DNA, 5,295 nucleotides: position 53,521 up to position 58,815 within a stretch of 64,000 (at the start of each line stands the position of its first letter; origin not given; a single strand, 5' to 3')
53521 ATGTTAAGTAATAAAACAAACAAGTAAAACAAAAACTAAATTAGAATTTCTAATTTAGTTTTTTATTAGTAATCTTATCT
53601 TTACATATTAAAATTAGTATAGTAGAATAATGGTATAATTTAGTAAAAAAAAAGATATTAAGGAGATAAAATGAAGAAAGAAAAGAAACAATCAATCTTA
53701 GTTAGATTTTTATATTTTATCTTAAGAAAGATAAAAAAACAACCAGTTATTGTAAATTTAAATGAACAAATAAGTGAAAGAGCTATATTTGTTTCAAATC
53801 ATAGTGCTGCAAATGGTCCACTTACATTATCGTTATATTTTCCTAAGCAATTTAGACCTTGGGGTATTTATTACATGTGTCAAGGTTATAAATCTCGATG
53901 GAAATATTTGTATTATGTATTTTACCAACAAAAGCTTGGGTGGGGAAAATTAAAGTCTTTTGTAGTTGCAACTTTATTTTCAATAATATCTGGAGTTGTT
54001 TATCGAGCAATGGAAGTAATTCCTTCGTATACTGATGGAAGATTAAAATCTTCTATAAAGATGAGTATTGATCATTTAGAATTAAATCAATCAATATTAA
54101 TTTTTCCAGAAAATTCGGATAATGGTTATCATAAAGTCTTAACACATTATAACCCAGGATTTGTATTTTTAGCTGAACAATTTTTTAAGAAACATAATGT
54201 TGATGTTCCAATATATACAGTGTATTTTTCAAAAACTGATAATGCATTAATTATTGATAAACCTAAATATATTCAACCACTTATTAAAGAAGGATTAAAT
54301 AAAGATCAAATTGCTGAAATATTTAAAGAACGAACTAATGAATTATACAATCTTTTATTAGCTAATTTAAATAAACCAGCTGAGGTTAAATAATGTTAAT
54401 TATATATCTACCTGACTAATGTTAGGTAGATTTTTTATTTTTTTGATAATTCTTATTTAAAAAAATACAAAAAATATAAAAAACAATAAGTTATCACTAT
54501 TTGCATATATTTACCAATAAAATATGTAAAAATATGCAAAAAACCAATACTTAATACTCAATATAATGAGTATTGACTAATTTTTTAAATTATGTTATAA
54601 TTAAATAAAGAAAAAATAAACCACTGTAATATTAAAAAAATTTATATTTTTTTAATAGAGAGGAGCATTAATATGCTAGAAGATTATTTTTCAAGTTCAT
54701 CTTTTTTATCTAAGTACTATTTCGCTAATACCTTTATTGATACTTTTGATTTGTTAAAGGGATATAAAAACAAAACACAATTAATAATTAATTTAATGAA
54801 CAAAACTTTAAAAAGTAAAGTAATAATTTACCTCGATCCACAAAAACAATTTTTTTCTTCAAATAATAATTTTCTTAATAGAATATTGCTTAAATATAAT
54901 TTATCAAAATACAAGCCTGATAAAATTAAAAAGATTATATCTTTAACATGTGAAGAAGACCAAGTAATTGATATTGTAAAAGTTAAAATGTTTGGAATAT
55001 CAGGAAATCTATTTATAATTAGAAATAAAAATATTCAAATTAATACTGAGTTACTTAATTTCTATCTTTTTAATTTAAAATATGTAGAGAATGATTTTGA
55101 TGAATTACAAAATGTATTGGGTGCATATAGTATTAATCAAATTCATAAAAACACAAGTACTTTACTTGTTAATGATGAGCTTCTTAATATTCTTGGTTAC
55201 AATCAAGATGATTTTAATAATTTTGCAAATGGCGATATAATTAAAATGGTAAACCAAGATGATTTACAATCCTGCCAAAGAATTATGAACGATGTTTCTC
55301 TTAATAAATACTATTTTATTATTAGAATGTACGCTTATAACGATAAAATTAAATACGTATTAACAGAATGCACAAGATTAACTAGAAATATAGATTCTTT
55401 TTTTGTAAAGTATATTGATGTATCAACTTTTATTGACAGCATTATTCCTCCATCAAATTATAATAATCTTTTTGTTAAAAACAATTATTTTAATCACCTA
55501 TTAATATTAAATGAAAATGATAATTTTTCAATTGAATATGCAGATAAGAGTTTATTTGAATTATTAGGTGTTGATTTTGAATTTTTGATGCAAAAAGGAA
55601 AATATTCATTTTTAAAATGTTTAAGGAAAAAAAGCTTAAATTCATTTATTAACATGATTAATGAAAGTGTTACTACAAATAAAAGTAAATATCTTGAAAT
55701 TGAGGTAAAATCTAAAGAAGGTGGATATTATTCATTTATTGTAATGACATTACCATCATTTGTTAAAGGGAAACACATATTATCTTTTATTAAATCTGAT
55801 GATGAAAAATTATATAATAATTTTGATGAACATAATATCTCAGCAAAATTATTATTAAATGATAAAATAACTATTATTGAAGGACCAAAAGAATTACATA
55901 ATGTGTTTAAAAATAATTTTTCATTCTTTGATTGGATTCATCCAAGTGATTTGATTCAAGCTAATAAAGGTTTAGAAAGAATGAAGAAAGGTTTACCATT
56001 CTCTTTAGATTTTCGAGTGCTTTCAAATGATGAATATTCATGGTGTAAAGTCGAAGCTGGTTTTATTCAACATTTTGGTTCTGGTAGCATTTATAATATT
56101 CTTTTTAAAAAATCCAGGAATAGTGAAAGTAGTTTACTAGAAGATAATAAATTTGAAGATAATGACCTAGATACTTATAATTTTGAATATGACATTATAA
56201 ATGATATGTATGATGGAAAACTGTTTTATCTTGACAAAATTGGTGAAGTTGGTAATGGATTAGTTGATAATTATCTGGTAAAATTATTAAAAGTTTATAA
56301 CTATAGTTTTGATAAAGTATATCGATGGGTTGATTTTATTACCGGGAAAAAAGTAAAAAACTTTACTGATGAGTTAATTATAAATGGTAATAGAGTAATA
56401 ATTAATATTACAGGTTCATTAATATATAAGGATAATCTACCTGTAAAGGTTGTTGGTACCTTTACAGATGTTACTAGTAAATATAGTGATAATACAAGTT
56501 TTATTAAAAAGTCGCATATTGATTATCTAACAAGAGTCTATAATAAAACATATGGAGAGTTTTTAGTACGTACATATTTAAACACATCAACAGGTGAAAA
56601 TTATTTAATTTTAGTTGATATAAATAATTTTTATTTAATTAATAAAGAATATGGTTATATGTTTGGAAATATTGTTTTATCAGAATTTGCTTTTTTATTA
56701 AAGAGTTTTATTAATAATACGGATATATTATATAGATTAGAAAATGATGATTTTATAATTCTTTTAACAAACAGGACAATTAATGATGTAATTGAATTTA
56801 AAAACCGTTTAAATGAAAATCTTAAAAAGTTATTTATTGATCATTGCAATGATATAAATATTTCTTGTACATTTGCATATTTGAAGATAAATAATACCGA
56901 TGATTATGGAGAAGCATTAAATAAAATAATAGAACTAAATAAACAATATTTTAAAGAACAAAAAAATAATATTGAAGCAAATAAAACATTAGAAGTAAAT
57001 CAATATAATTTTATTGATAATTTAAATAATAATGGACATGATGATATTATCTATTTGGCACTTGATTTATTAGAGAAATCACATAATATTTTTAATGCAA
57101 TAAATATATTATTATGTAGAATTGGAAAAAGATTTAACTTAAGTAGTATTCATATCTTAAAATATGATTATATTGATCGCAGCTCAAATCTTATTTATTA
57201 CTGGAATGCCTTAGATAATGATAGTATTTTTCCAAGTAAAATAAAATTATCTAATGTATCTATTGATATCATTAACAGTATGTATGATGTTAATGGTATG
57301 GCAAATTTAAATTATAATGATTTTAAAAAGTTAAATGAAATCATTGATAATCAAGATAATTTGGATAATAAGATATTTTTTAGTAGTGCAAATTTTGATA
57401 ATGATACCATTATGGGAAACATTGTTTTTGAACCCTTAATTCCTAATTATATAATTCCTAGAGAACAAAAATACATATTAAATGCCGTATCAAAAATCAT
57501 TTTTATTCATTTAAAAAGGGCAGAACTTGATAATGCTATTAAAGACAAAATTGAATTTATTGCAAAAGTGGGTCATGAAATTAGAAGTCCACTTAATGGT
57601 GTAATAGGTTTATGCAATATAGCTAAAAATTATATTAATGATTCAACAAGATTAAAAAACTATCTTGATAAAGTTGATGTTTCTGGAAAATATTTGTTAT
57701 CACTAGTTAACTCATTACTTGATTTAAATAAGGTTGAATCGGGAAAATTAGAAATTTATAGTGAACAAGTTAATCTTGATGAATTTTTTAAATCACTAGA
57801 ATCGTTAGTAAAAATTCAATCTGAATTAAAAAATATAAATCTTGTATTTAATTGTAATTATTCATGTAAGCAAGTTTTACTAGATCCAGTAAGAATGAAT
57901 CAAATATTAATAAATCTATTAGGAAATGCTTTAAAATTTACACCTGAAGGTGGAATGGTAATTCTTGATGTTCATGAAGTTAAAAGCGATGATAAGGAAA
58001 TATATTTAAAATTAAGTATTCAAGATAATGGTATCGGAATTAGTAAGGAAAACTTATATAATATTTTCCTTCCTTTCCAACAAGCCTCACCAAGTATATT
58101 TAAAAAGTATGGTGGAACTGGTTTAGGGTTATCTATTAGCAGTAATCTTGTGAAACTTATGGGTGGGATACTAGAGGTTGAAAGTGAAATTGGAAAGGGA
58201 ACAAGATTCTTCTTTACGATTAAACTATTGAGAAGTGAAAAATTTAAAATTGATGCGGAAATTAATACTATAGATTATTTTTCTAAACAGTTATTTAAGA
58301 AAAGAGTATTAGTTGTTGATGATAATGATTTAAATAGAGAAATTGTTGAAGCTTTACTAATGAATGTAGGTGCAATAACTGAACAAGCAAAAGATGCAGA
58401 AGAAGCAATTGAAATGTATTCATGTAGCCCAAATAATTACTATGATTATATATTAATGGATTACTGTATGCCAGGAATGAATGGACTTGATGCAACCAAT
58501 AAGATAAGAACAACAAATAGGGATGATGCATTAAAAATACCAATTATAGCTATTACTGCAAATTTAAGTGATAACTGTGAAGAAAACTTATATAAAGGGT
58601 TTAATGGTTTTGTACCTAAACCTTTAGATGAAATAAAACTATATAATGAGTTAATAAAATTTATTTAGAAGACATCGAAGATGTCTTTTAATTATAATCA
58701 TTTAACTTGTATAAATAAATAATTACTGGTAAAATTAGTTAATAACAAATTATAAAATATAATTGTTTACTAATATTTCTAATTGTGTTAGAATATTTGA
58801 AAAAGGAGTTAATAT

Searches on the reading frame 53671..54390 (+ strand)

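Call 73: search_protein_families(library=pfam, proteins=[window:53671-54390:+], max_evalue=0.00001)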
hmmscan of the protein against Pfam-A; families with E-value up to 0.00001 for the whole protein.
window:53671-54390:+ (240 aa): 1 family
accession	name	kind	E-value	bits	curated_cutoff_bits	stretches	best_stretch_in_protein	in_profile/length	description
PF01553.26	Acyltransferase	-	1.5e-06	28.5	23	0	79-186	30-131/132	Acyltransferase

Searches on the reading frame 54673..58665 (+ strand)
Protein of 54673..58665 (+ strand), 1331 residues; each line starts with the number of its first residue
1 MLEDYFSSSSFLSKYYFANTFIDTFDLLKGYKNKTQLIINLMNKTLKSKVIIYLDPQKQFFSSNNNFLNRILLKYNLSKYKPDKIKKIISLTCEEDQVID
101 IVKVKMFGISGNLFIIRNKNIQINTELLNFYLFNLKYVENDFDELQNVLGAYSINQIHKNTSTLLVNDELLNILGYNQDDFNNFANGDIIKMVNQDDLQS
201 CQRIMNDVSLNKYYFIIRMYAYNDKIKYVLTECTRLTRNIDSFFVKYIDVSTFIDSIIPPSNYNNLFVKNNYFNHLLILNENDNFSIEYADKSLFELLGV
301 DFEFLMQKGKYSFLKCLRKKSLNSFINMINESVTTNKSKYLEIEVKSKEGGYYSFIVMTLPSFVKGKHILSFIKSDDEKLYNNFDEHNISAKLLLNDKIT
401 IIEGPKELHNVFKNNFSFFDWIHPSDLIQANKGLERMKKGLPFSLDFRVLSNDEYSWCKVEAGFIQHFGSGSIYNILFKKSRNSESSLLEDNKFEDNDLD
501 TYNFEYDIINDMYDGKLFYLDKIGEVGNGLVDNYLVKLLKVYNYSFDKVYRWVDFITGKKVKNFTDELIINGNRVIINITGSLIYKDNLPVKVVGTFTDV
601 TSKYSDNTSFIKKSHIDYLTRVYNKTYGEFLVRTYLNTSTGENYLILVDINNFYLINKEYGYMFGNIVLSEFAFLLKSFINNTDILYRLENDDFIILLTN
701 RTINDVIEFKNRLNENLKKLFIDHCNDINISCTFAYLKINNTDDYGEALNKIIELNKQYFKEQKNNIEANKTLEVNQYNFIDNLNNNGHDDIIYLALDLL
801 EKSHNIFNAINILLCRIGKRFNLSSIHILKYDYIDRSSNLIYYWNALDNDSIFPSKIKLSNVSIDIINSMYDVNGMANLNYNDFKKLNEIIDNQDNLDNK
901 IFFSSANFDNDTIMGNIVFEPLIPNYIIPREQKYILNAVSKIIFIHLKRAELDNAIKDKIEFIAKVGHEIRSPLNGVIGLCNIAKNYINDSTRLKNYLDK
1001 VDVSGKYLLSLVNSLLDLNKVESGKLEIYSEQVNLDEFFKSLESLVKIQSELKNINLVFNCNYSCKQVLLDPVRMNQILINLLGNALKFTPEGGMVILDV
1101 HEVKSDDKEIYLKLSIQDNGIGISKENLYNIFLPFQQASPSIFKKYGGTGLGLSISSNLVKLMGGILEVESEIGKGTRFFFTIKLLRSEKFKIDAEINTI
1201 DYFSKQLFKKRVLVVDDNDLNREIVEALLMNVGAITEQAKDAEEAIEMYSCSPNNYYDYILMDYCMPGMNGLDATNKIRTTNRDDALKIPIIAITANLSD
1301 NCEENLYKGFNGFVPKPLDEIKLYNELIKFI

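Call 62: search_protein_families(library=pfam, proteins=[window:54673-58665:+], max_evalue=0.001)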
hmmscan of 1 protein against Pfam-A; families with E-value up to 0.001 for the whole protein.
window:54673-58665:+ (1331 aa): 5 families
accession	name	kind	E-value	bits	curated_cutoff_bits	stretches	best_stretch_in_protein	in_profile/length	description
PF02518.31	HATPase_c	-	7.6e-25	88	26.4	1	1071-1185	2-109/111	Histidine kinase-, DNA gyrase B-, and HSP90-like ATPase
PF00072.30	Response_reg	-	6e-20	71.9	30.2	1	1212-1326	1-109/111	Response regulator receiver domain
PF00990.26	GGDEF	-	6.5e-19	68.7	23.8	1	614-750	1-145/161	Diguanylate cyclase, GGDEF domain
PF00512.31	HisKA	-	5e-13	49.3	26.9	1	959-1024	2-66/66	His Kinase A (phospho-acceptor) domain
PF08447.18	PAS_3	-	1.7e-07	31.8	25.6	0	165-234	3-73/89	PAS fold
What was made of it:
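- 54673..58668 (+): 1331-aa PAS-GGDEF-HisKA-HATPase-receiver hybrid sensor kinase; predicted target gene of the regulator. Pfam domains in call 62.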
